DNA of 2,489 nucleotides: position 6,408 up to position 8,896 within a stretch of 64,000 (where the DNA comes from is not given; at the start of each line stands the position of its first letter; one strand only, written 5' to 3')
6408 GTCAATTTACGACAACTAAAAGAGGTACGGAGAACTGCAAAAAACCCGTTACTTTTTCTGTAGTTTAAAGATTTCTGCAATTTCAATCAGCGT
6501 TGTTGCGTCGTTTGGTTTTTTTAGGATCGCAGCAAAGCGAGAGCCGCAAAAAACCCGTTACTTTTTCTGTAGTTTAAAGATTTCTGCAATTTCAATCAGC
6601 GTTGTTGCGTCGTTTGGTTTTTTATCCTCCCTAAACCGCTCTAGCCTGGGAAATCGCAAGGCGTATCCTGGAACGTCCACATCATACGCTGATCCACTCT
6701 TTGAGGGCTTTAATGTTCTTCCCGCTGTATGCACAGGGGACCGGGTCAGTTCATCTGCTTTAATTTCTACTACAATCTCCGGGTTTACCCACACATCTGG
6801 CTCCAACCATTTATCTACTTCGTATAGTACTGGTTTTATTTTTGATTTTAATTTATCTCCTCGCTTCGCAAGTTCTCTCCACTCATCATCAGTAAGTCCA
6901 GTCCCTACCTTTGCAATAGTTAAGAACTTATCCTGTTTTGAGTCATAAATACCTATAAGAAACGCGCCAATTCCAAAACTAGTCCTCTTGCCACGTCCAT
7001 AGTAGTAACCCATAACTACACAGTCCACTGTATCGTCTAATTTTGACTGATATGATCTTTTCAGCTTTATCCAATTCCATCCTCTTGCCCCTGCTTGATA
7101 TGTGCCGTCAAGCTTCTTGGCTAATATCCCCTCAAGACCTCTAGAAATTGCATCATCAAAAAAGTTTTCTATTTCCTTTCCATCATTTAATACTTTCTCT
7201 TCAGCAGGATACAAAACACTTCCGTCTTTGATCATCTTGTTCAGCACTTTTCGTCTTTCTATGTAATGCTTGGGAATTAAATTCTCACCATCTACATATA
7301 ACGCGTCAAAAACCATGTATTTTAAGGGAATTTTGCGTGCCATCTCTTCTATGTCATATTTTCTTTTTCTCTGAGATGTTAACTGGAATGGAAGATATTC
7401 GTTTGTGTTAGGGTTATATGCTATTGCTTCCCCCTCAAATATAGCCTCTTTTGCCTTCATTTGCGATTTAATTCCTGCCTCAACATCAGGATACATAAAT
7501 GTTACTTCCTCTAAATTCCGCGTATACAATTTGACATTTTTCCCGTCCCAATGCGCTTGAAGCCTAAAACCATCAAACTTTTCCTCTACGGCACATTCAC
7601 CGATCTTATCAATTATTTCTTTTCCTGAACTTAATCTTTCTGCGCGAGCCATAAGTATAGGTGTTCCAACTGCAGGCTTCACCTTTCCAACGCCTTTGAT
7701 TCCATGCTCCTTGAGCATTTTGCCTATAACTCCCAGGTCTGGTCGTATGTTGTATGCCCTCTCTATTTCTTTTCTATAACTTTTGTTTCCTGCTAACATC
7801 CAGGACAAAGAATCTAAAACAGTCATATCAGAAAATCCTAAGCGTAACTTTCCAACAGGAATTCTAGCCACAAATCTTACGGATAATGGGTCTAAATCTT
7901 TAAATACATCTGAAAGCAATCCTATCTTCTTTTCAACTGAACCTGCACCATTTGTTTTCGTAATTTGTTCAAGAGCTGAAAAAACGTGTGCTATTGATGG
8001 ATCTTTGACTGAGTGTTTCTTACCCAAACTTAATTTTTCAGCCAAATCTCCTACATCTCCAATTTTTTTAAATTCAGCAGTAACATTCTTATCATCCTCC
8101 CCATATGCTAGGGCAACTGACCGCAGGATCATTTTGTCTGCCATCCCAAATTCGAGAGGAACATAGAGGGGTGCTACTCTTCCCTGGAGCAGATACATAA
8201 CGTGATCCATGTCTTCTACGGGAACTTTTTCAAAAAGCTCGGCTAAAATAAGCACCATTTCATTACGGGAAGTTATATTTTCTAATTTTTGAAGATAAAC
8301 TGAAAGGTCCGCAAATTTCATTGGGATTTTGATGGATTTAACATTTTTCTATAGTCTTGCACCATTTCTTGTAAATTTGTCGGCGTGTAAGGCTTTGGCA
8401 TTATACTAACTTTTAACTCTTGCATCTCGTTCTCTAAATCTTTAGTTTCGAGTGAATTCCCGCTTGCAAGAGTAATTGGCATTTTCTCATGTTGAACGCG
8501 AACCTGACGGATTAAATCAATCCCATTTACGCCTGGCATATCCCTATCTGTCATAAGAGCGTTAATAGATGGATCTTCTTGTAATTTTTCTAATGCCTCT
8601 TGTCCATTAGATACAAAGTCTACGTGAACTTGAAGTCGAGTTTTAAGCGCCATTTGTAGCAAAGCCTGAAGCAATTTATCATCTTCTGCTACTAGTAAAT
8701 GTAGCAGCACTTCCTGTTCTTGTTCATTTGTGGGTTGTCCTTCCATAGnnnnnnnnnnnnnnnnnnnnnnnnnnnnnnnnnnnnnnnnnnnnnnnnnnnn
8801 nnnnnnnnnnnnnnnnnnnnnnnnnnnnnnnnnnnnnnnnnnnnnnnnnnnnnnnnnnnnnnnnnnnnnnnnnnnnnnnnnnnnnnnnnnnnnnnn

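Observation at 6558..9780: Fic AMPylase - orphan receiver - ATP-dependent DNA ligase encoded as one tightly coupled operon next to recF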

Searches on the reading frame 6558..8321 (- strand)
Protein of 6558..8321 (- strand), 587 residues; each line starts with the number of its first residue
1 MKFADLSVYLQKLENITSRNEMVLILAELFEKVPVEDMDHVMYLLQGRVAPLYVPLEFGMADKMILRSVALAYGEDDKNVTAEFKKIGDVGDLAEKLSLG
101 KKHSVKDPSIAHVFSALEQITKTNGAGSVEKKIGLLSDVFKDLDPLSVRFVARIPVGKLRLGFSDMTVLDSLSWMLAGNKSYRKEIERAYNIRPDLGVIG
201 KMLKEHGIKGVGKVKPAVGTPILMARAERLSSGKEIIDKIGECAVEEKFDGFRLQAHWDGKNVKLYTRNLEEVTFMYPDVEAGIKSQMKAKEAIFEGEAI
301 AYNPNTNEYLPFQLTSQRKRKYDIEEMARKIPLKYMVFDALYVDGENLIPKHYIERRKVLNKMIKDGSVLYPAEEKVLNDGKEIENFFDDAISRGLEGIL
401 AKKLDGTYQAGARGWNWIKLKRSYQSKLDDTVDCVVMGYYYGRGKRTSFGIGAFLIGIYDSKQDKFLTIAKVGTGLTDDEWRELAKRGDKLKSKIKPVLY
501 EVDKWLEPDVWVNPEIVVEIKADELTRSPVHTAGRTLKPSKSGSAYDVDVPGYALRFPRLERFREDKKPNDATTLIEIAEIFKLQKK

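Call 3: search_protein_families(library=pfam, proteins=[window:6558-8321:-], max_evalue=0.01)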
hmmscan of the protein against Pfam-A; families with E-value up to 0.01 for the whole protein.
window:6558-8321:- (587 aa): 4 families
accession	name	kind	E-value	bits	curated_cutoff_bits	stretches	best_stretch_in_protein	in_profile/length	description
PF01068.26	DNA_ligase_A_M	-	2.2e-53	181.4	26.2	1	227-421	4-204/204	ATP dependent DNA ligase domain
PF04675.19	DNA_ligase_A_N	-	7.8e-31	108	24.6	1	2-172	1-173/174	DNA ligase N terminus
PF04679.21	DNA_ligase_A_C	-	1.3e-21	77.3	27.5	1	450-567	4-94/94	ATP dependent DNA ligase C terminal region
PF09414.15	RNA_ligase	-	0.0062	17.1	27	0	242-420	2-170/171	RNA ligase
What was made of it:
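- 6558..8321 (-): Three-domain ATP-dependent DNA ligase (archaeal/Lig1 type); last gene of the operon. Pfam A_N, A_M and A_C (call 3).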

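Call 4: search_protein_families(library=ncbifam, proteins=[window:6558-8321:-], max_evalue=0.01)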
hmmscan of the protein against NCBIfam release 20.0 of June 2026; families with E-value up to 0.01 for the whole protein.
window:6558-8321:- (587 aa): 13 families
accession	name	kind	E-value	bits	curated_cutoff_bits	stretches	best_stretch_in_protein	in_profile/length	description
TIGR00574.1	dnl1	superfamily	8.6e-126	420.7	217.8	1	57-583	1-527/527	ATP-dependent DNA ligase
NF041331.1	LigA_Halo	equivalog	9.5e-90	301.7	830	1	1-579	1-548/552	ATP-dependent DNA ligase LigA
NF002868.0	PRK03180.1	equivalog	2.5e-68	231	641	1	109-581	74-505/509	ATP-dependent DNA ligase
NF006701.0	PRK09247.1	equivalog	1.6e-49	169.3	543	1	8-583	6-536/540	ATP-dependent DNA ligase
TIGR02779.1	NHEJ_ligase_lig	equivalog_domain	1.4e-47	162.4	227.75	1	245-527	18-279/302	non-homologous end-joining DNA ligase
NF007210.0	PRK09632.1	equivalog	2.2e-45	155.2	989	1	242-529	495-758/781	ATP-dependent DNA ligase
TIGR04120.1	DNA_lig_bact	equivalog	5.5e-45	154.3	400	1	8-580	5-524/526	cisplatin damage response ATP-dependent DNA ligase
TIGR02776.1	NHEJ_ligase_prk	equivalog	8.4e-40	137.2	373.2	1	245-528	9-272/587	DNA ligase D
NF004628.0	PRK05972.1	subfamily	1.2e-33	116.3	895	1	242-528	260-525/870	ATP-dependent DNA ligase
NF006078.0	PRK08224.1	equivalog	2e-30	105.9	296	1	240-496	23-262/350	ATP-dependent DNA ligase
NF007211.0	PRK09633.1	equivalog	4.1e-23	81.6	774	1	244-484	19-254/610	DNA ligase D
NF005796.0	PRK07636.1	subfamily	3e-21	75.8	337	1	245-420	22-184/275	ATP-dependent DNA ligase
NF006592.0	PRK09125.1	equivalog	9.6e-12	44.5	200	1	239-483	42-250/283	DNA ligase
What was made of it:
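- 6558..8321 (-): TIGR00574 at 420.7 bits, above the 217.8 cut-off (call 4).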

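Call 7: find_related_loci(query=window:6558-8321:-, collection=genome_contigs, flank=6000)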
Query window:6558-8321:- (587 aa) in genome_contigs; peptide patterns used: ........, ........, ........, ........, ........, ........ (x = any residue, [..] = any of these).
105 stretches matched a pattern; 81 encode a relative of the query (tblastn E <= 1e-3); the best 80 are kept; 80 distinct loci.
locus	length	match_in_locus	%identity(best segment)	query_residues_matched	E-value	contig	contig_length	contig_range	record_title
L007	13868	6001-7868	94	1-587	0e+0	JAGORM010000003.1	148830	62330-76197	MAG: Candidatus Levyibacteriota bacterium isolate Gw_Eff_bin_269 Gw_Eff_96_length_148830_cov_14.247715, whole genome sho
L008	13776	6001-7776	88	1-587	0e+0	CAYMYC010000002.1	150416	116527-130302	MAG TPA_asm: uncultured Gammaproteobacteria bacterium isolate binchicken_co128_232 genome assembly, contig: NODE_69_leng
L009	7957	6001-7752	79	1-587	0e+0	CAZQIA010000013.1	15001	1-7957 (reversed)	MAG TPA_asm: uncultured Gammaproteobacteria bacterium isolate SRP173033_co3_77 genome assembly, contig: NODE_5096_length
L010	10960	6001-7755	77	1-585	0e+0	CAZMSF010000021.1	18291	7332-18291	MAG TPA_asm: uncultured Gammaproteobacteria bacterium isolate SRP135725_co1_372 genome assembly, contig: NODE_3945_lengt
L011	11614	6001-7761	76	1-587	0e+0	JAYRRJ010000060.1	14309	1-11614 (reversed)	MAG: Candidatus Levyibacteriota bacterium isolate XM1_ASGE3bin.27 k141_364000, whole genome shotgun sequence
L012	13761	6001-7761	75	1-587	0e+0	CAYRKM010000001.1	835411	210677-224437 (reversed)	MAG TPA_asm: uncultured Gammaproteobacteria bacterium isolate SRP292972_co1_108 genome assembly, contig: NODE_7_length_8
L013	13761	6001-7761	76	1-587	0e+0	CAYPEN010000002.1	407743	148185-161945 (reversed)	MAG TPA_asm: uncultured Gammaproteobacteria bacterium isolate SRP263991_co5_217 genome assembly, contig: NODE_15_length_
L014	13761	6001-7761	74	1-587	0e+0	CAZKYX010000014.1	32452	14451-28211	MAG TPA_asm: uncultured Gammaproteobacteria bacterium isolate SRP286056_co1_17 genome assembly, contig: NODE_1501_length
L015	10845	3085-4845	75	1-587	0e+0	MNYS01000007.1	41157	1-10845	MAG: Candidatus Levybacteria bacterium CG2_30_37_29 cg2_3.0_scaffold_430_c, whole genome shotgun sequence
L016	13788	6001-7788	73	1-587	0e+0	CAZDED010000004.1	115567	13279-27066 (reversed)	MAG TPA_asm: uncultured Gammaproteobacteria bacterium isolate SRP278252_co2_138 genome assembly, contig: NODE_217_length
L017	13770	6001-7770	73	1-587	0e+0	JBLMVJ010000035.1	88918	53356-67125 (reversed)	MAG: Candidatus Levyibacteriota bacterium isolate MAG318 PRJNA960887_bin9_renamed_34, whole genome shotgun sequence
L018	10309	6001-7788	73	1-587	0e+0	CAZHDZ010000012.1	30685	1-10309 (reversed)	MAG TPA_asm: uncultured Gammaproteobacteria bacterium isolate SRP286056_co1_222 genome assembly, contig: NODE_1664_lengt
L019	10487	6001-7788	73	1-587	0e+0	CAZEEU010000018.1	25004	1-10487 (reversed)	MAG TPA_asm: uncultured Gammaproteobacteria bacterium isolate SRP286056_co1_676 genome assembly, contig: NODE_2256_lengt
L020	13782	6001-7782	73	1-587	0e+0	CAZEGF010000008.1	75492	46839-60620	MAG TPA_asm: uncultured Gammaproteobacteria bacterium isolate SRP135725_co2_582 genome assembly, contig: k141_830960, wh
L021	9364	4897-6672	73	1-587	0e+0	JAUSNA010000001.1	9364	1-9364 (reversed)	MAG: Candidatus Levyibacteriota bacterium isolate E19_metabat.bin.104 E19_k141_212, whole genome shotgun sequence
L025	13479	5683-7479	63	1-587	0e+0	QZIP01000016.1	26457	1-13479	MAG: Candidatus Parcubacteria bacterium isolate SURF_62 Ga0104751_1002752, whole genome shotgun sequence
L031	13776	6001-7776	56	1-586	0e+0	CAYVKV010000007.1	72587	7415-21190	MAG TPA_asm: uncultured Gammaproteobacteria bacterium isolate SRP269290_co1_86 genome assembly, contig: NODE_357_length_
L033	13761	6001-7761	56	1-585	0e+0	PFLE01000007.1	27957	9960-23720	MAG: Candidatus Shapirobacteria bacterium CG_4_10_14_0_8_um_filter_39_15 CG_4_10_14_0.8_um_filter_scaffold_811_c, whole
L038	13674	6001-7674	52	1-583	0e+0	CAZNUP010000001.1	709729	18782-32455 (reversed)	MAG TPA_asm: uncultured Gammaproteobacteria bacterium isolate SRP292972_co3_34 genome assembly, contig: NODE_7_length_70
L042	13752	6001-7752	69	1-585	0e+0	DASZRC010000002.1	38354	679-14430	MAG TPA_asm: Patescibacteria group bacterium isolate SMAG_U6014 k141_995009, whole genome shotgun sequence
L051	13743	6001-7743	46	1-581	5e-171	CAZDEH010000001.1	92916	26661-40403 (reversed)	MAG TPA_asm: uncultured Gammaproteobacteria bacterium isolate SRP050083_co3_643 genome assembly, contig: NODE_88_length_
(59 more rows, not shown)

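Call 28: search_protein_families(library=pfam, proteins=[L007:5441-6004:+, L010:5492-6004:+, L009:5429-6004:+, L042:5477-6001:+, L016:5409-6011:+, L051:4275-4727:+, L025:4957-5637:+], max_evalue=0.01)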
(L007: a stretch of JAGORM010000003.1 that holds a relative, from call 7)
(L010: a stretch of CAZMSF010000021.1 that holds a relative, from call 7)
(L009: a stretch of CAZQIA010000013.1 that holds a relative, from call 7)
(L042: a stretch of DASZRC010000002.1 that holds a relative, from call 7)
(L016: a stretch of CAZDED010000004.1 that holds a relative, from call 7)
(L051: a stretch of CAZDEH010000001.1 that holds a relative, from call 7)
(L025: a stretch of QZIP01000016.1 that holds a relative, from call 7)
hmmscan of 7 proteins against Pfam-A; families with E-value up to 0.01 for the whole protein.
L007:5441-6004:+ (187 aa): 0 families

L010:5492-6004:+ (170 aa): 0 families

L009:5429-6004:+ (191 aa): 6 families
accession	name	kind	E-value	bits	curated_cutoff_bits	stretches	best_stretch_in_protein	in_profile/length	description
PF13649.12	Methyltransf_25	-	1.3e-05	26.2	27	1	44-139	1-97/97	Methyltransferase domain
PF13847.12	Methyltransf_31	-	2e-05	24.8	27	1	44-147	7-113/145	Methyltransferase domain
PF13489.12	Methyltransf_23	-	0.0003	21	27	1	38-150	20-124/164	Methyltransferase domain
PF05175.20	MTS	-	0.00033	20.8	23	1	39-156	30-151/170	Methyltransferase small domain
PF08241.18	Methyltransf_11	-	0.00038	21.5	21.2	1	46-143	2-95/95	Methyltransferase domain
PF08242.18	Methyltransf_12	-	0.0004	21.5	30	1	46-140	2-97/98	Methyltransferase domain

L042:5477-6001:+ (174 aa): 0 families

L016:5409-6011:+ (200 aa): 0 families

L051:4275-4727:+ (150 aa): 1 family
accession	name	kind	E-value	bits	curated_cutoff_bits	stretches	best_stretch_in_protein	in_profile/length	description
PF00072.30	Response_reg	-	2.3e-13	50.7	30.2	1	22-121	1-101/111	Response regulator receiver domain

L025:4957-5637:+ (226 aa): 0 families

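Call 56: search_protein_families(library=padloc, proteins=[window:6558-8321:-, L007:5441-6004:+, L010:5492-6004:+, L011:5491-5997:+, L042:5477-6001:+, L033:5797-5997:+], max_evalue=0.01)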
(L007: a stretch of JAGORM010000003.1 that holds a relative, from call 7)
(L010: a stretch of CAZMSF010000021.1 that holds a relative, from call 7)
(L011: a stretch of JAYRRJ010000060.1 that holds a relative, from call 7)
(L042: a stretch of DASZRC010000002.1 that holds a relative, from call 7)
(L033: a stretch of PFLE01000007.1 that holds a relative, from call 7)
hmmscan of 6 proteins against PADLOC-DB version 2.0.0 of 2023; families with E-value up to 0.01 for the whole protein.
window:6558-8321:- (587 aa): 0 families

L007:5441-6004:+ (187 aa): 0 families

L010:5492-6004:+ (170 aa): 0 families

L011:5491-5997:+ (168 aa): 0 families

L042:5477-6001:+ (174 aa): 0 families

L033:5797-5997:+ (66 aa): 1 family
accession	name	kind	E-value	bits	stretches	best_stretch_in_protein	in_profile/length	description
PDLC01168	CARF_2M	-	0.0081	14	1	13-62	13-58/200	"CARF, 2 TMs"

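Call 57: search_protein_families(library=phrogs, proteins=[L007:5441-6004:+, L010:5492-6004:+, L011:5491-5997:+, L042:5477-6001:+, L033:5797-5997:+, L016:5409-6011:+, L025:4957-5637:+], max_evalue=0.01)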
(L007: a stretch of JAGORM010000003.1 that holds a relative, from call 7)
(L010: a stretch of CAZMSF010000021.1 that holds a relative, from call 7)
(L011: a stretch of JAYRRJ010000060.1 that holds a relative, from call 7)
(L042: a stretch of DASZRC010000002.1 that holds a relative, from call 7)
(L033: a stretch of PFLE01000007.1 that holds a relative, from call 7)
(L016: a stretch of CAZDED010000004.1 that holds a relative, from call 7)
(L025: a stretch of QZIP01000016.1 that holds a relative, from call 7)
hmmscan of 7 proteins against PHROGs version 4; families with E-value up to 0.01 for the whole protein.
L007:5441-6004:+ (187 aa): 0 families

L010:5492-6004:+ (170 aa): 0 families

L011:5491-5997:+ (168 aa): 0 families

L042:5477-6001:+ (174 aa): 0 families

L033:5797-5997:+ (66 aa): 0 families

L016:5409-6011:+ (200 aa): 0 families

L025:4957-5637:+ (226 aa): 0 families
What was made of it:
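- Tried and rejected: Pfam, PHROGs and PADLOC give nothing for them (calls 28, 56, 57).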

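Call 74: search_protein_families(library=pfam, proteins=[L033:5797-5997:+, L038:5262-5948:+, L031:4090-4911:+, L031:4938-5861:+], max_evalue=0.01)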
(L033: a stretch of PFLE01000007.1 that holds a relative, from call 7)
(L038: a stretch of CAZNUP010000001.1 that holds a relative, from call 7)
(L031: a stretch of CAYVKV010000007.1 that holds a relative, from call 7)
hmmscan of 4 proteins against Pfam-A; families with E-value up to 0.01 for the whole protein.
L033:5797-5997:+ (66 aa): 0 families

L038:5262-5948:+ (228 aa): 1 family
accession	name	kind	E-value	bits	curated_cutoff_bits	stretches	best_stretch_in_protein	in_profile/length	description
PF03372.29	Exo_endo_phos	-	6.3e-08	33.1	24.5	1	7-219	2-225/225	Endonuclease/Exonuclease/phosphatase family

L031:4090-4911:+ (273 aa): 2 families
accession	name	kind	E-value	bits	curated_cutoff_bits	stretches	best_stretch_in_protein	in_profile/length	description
PF02498.22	Bro-N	-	6.2e-15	56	25.6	1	13-104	3-91/96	BRO family, N-terminal domain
PF25313.1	BRWD_AD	-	0.00083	19.5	40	1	14-58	12-55/72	BRWD/PHIP ancillary domain-like domain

L031:4938-5861:+ (307 aa): 0 families

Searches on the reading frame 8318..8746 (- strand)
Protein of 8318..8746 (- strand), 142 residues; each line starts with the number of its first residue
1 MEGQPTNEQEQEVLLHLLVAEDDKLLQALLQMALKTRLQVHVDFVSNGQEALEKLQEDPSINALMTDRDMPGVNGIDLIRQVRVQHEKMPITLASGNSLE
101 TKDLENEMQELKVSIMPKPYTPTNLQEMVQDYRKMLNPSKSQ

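Call 3: search_protein_families(library=pfam, proteins=[window:8318-8746:-], max_evalue=0.01)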
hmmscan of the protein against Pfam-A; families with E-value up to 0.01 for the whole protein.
window:8318-8746:- (142 aa): 1 family
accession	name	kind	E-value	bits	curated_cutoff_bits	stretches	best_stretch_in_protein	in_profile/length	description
PF00072.30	Response_reg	-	1.9e-16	60.6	30.2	1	18-130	2-111/111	Response regulator receiver domain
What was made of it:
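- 8318..8746 (-): Single-domain response-regulator receiver; strain-specific cassette in the variable slot between Fic and ligase. Pfam Response_reg 1.9e-16 (call 3).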

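Call 4: search_protein_families(library=ncbifam, proteins=[window:8318-8746:-], max_evalue=0.01)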
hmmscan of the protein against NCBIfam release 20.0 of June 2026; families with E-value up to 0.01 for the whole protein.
window:8318-8746:- (142 aa): 68 families (the best 25 are shown)
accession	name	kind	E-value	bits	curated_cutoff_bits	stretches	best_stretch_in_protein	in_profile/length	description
NF010076.0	PRK13557.1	subfamily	1.4e-12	46.8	631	1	9-130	410-530/540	histidine kinase famiy protein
NF046022.1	RespRegCpdRBruc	equivalog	5.6e-12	45.7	180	1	16-137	3-118/120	cell cycle two-component system response regulator CpdR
NF007969.0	PRK10693.1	equivalog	7.9e-11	41.5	329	1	16-120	9-110/337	two-component system response regulator RssB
NF008543.0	PRK11466.1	equivalog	3.2e-10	38.5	982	1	15-135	682-800/914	TMAO reductase system sensor histidine kinase/response regulator TorS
NF052596.1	RR_EAL_PvrR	equivalog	3.9e-10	38.9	580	1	16-137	5-129/398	response regulator cyclic di-GMP phosphodiesterase PvrR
TIGR01818.1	ntrC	equivalog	4.8e-10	38.8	558.6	1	18-121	2-102/463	nitrogen regulation protein NR(I)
NF033120.0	vanR_FM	exception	6.7e-10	39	460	1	16-130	5-115/231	vancomycin resistance response regulator transcription factor, VanR-F/VanR-M family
NF041734.1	resp_reg_RppA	equivalog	7.5e-10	38.5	250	1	16-95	2-81/229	two-component system response regulator RppA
NF041733.1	resp_reg_CseB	equivalog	7.1e-09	35.4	350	1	16-96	2-79/228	two-component system response regulator CseB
NF040689.1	MtrAB_MtrA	equivalog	1.2e-08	34.6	300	1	17-129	1-109/219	MtrAB system response regulator MtrA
NF045901.1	HisKinLetSLeg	equivalog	1.4e-08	33.2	1650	1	10-124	667-780/906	two-component system sensor histidine kinase LetS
NF041945.1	LuxN_Vibrio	equivalog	2.7e-08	32.4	1550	1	17-132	723-834/839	quorum-sensing autoinducer 1 sensor kinase/phosphatase LuxN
NF046020.1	HisKinCckABruc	equivalog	4.1e-08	31.5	1000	1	17-131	752-865/868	cell cycle histidine kinase CckA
NF041947.1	LuxQ_Vibrio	equivalog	4.9e-08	31.3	1200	1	13-96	721-803/843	quorum-sensing autoinducer 2 sensor kinase/phosphatase LuxQ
NF008099.0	PRK10841.1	equivalog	5e-08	31.2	920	1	6-138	816-945/949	two-component system sensor histidine kinase RcsC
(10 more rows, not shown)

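Call 42: find_homologous_proteins(query=window:8318-8746:-, max_evalue=0.00001)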
Query window:8318-8746:- (142 aa): 2 proteins with E <= 0.00001 among 16 candidates.
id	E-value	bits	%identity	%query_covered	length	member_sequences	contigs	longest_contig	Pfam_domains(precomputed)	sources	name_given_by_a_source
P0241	3.0e-83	294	100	100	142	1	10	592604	PF00072.31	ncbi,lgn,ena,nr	ncbi:MAG TPA: response regulator [Candidatus Levybacteria bacterium]|nr:response regulator [Candidat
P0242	7.8e-82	290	99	100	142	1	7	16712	PF00072.31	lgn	-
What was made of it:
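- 8318..8746 (-): No homologue beyond 99-100% copies (call 42).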

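Call 56: search_protein_families(library=padloc, proteins=[window:8318-8746:-], max_evalue=0.01)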
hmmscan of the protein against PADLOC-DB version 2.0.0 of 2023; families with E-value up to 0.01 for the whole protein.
window:8318-8746:- (142 aa): 0 families

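Call 57: search_protein_families(library=phrogs, proteins=[window:8318-8746:-], max_evalue=0.01)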
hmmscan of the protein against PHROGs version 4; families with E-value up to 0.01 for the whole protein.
window:8318-8746:- (142 aa): 4 families
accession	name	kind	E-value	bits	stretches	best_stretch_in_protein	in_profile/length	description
phrog_5982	-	unknown function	2.1e-18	66.6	1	6-132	860-984/1030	-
phrog_731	-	unknown function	2.1e-12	47.8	1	16-98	3-83/227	-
phrog_20458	-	unknown function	7.3e-11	42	1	13-131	696-815/829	-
phrog_18358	-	unknown function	6.5e-08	32.1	1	15-133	672-788/904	-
